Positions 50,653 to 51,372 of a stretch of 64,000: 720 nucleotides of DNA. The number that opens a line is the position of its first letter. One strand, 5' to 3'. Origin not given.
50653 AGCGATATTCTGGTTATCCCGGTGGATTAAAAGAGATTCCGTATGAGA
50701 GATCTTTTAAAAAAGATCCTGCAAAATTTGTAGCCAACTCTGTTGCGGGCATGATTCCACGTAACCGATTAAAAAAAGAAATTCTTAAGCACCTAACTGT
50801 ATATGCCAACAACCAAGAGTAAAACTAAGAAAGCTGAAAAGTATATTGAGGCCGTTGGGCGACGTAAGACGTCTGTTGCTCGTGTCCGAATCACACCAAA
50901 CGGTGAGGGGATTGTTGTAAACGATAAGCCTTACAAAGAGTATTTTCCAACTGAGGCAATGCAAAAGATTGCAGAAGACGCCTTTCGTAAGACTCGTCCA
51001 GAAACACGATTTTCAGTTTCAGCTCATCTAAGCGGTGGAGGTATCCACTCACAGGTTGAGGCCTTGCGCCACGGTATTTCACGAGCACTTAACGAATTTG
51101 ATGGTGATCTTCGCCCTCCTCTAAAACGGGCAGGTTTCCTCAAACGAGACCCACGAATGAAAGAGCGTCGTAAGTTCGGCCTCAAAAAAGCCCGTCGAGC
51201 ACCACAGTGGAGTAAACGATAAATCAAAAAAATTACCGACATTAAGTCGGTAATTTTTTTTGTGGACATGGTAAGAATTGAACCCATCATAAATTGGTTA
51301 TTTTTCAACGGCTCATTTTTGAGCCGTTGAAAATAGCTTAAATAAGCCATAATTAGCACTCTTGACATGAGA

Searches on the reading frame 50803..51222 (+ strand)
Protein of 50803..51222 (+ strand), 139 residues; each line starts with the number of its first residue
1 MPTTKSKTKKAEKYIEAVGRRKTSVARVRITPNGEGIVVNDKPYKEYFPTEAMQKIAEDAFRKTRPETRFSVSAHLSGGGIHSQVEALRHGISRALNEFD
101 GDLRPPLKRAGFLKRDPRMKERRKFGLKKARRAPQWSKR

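Call 109: search_protein_families(library=pfam, proteins=[window:50803-51222:+], max_evalue=0.001)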
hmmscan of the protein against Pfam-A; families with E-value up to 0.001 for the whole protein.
window:50803-51222:+ (139 aa): 1 family
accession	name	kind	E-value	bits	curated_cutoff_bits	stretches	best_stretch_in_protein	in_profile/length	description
PF00380.25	Ribosomal_S9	-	3.9e-40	137.5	22.5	1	19-139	1-121/121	Ribosomal protein S9/S16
